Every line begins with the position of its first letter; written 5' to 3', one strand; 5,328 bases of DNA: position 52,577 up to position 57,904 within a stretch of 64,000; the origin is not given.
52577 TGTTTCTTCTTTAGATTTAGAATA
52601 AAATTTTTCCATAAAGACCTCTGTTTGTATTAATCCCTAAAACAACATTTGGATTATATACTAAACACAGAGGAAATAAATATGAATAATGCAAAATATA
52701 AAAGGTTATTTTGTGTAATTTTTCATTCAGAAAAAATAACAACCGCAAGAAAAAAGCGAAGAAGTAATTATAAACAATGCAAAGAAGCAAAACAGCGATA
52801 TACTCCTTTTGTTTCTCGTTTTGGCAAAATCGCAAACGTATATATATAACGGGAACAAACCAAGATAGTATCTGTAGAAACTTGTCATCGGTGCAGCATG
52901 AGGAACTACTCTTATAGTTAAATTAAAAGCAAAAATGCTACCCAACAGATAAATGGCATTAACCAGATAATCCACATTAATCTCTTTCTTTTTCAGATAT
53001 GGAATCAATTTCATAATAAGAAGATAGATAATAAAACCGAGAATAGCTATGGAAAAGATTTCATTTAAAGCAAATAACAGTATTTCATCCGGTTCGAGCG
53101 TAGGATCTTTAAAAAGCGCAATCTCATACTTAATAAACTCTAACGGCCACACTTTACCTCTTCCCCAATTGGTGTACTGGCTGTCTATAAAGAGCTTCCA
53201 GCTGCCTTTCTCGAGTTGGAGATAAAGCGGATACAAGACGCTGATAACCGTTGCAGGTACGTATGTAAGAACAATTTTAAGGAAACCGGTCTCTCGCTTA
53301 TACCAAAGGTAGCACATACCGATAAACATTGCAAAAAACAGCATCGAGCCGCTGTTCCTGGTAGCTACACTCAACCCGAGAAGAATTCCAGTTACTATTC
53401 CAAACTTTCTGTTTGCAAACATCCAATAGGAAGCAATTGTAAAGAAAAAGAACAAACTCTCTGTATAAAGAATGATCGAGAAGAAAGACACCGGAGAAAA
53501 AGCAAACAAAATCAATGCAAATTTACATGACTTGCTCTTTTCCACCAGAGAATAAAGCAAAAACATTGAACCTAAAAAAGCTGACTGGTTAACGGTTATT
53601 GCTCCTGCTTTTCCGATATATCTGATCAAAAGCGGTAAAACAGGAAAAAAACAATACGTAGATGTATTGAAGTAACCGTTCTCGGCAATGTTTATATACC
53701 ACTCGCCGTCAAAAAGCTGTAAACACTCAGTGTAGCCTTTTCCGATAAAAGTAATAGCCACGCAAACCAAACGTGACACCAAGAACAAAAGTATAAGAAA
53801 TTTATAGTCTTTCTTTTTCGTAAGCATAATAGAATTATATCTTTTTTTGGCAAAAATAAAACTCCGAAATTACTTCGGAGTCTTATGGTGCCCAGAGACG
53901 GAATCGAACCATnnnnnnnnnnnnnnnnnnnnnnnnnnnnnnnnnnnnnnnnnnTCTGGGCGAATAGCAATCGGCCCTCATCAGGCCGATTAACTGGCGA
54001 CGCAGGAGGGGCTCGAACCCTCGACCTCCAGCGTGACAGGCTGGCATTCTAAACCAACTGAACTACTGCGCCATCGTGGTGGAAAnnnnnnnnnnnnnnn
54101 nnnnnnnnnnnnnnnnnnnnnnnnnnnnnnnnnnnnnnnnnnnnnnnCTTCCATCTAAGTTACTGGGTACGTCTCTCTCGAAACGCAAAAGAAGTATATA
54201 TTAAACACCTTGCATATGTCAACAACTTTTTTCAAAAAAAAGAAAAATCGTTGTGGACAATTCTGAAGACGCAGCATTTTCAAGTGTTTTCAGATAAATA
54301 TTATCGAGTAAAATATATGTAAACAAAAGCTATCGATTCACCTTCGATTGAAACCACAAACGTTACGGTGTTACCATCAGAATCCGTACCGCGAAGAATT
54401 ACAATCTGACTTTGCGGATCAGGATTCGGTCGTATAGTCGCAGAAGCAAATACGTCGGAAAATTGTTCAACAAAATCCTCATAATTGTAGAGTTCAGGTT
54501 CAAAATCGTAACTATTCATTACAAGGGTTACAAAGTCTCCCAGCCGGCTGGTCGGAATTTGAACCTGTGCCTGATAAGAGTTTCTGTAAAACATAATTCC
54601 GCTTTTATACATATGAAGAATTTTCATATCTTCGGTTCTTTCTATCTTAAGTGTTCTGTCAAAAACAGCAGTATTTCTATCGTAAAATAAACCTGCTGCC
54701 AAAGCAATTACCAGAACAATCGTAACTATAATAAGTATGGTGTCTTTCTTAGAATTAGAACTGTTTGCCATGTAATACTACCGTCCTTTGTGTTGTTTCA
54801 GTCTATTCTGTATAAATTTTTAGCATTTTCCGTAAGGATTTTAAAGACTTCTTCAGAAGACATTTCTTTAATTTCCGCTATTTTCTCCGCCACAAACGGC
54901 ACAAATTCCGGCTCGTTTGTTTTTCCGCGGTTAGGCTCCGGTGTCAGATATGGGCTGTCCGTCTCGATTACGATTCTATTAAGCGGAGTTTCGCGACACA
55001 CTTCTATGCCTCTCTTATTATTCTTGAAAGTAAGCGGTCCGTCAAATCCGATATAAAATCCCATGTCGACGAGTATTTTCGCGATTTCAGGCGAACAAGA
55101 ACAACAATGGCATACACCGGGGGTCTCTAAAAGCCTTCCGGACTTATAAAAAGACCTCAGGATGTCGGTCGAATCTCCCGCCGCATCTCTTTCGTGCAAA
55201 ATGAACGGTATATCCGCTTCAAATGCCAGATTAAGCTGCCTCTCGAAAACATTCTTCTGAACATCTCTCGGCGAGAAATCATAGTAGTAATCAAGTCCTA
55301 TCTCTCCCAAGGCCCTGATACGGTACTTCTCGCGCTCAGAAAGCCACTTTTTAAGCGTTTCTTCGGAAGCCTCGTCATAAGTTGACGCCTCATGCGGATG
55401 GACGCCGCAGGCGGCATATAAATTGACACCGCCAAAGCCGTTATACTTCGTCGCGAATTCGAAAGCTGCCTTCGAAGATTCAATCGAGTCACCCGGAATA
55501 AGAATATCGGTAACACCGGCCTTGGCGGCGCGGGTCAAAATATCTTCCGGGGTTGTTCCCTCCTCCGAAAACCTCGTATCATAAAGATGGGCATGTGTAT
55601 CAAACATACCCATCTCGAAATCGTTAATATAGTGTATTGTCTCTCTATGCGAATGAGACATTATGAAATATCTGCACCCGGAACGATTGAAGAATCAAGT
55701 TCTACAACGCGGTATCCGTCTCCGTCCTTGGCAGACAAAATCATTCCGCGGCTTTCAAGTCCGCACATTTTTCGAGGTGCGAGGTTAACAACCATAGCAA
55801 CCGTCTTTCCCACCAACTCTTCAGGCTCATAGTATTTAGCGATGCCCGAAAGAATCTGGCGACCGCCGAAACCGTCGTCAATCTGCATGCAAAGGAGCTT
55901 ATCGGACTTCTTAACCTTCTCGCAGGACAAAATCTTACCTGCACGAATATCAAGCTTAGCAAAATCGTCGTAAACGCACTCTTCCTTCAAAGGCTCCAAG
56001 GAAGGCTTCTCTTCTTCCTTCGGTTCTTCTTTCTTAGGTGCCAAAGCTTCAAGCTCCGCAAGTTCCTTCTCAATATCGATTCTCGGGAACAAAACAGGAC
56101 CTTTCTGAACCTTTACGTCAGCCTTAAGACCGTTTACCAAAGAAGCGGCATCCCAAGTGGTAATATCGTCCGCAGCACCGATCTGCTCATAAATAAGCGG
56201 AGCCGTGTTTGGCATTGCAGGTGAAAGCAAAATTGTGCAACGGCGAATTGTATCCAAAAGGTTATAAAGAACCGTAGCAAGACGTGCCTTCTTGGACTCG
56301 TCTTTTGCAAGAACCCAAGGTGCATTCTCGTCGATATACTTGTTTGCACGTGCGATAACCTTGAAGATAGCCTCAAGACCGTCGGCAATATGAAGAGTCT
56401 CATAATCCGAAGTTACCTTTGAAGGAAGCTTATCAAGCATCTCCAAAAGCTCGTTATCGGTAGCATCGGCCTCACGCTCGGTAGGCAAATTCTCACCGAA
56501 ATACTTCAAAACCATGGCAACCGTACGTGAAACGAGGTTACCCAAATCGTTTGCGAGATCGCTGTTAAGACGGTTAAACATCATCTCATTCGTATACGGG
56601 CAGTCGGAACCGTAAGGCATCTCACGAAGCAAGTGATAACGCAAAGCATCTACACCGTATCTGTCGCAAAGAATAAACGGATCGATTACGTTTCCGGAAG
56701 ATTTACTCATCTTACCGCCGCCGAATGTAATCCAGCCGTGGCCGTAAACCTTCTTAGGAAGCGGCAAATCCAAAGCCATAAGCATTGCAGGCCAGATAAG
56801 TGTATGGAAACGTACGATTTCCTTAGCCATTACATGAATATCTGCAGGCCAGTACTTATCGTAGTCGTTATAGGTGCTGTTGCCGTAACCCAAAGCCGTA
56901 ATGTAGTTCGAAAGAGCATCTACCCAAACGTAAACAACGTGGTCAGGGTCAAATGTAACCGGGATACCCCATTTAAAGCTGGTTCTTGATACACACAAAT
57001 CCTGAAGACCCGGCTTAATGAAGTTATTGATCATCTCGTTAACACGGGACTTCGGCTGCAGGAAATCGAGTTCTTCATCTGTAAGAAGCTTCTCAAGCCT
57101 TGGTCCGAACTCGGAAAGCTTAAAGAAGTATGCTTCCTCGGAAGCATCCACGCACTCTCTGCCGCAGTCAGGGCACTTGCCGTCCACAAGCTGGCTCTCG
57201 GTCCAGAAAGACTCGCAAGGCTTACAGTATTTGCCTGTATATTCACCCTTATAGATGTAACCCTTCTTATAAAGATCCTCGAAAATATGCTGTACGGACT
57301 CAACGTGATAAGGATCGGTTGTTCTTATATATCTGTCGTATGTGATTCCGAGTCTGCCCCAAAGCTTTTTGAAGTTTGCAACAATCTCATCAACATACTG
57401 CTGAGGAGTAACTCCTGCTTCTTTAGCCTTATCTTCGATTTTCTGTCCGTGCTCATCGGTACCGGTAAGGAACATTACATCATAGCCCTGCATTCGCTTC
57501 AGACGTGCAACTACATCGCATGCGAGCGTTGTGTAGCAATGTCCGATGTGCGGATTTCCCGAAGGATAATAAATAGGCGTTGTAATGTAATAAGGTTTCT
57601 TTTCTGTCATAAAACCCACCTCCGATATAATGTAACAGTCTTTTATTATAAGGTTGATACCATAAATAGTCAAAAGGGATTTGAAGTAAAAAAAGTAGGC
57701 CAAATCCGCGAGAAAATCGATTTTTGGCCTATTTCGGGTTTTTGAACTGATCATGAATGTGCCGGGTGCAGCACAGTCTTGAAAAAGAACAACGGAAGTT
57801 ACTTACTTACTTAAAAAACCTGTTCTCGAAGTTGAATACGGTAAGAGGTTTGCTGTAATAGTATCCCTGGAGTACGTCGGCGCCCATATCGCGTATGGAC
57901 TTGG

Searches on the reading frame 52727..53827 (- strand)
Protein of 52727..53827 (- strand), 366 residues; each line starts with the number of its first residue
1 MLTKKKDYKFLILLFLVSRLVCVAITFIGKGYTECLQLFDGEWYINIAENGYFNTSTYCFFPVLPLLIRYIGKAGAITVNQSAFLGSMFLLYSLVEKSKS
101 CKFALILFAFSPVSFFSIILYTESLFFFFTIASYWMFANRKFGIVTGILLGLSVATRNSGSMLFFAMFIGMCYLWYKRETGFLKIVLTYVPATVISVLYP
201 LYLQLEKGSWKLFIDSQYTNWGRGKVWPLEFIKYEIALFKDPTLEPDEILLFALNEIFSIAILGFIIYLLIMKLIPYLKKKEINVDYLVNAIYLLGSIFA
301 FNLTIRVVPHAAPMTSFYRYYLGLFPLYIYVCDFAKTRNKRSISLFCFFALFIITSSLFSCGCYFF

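Call 40: search_protein_families(library=pfam, proteins=[window:52727-53827:-], max_evalue=0.001)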
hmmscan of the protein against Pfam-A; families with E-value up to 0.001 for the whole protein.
window:52727-53827:- (366 aa): 1 family
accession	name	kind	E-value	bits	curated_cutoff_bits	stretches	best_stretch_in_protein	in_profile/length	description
PF04188.19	Mannosyl_trans2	-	0.00058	19.8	22.4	1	30-158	52-200/443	Mannosyltransferase (PIG-V)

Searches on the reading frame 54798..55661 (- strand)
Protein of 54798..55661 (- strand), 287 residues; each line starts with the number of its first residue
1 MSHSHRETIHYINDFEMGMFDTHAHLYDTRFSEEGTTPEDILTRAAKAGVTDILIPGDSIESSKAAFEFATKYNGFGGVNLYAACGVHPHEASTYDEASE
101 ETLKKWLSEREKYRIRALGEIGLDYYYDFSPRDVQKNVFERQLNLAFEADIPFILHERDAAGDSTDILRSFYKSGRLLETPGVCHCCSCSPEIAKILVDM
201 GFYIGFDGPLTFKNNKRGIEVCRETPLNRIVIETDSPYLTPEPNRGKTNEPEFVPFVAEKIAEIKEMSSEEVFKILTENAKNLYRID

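Call 62: search_protein_families(library=pfam, proteins=[window:54798-55661:-], max_evalue=0.00001)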
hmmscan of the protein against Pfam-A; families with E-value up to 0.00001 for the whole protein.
window:54798-55661:- (287 aa): 1 family
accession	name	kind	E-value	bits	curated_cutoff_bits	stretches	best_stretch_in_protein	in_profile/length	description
PF01026.27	TatD_DNase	-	8.7e-74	248.5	27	1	20-285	1-253/253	TatD related DNase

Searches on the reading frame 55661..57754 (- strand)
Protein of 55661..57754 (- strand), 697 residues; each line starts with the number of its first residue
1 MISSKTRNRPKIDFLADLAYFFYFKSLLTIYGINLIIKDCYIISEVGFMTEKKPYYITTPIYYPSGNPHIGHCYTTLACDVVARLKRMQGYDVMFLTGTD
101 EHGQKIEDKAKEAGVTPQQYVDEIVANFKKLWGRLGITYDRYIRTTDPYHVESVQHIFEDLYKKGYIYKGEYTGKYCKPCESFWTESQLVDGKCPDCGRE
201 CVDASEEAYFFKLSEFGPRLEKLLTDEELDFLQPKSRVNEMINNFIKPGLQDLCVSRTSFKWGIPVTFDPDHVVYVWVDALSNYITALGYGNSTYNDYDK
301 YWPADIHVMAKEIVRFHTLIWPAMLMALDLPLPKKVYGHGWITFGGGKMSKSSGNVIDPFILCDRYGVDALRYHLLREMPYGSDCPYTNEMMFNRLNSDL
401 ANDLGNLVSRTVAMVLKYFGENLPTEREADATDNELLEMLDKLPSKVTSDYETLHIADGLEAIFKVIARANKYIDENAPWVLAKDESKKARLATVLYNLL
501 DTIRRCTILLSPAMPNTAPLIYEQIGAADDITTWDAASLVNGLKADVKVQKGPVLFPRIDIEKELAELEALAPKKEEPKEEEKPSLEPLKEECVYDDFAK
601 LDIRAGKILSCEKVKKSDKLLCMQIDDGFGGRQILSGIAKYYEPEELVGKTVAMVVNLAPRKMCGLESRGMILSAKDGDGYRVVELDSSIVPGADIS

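Call 62: search_protein_families(library=pfam, proteins=[window:55661-57754:-], max_evalue=0.00001)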
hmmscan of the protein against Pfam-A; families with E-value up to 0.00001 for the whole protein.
window:55661-57754:- (697 aa): 6 families
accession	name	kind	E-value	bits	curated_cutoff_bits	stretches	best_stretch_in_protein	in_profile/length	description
PF09334.17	tRNA-synt_1g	-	1.5e-114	383.3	20.1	2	205-411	180-390/391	tRNA synthetases class I (M)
PF00133.28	tRNA-synt_1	-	1.1e-36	127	22.7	2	50-267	20-244/414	tRNA synthetases class I (I, L, M and V)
PF01588.26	tRNA_bind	-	1e-26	93.3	27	1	603-694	1-95/96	Putative tRNA binding domain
PF01406.26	tRNA-synt_1e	-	7.5e-16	58.8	27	1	66-171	21-125/301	tRNA synthetases class I (C) catalytic domain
PF19303.5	Anticodon_3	-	7.6e-09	36.1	23.5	1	424-562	2-138/152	Anticodon binding domain of methionyl tRNA ligase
PF08264.19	Anticodon_1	-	2.5e-07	31.1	25.1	1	433-532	1-100/148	Anticodon-binding domain of tRNA ligase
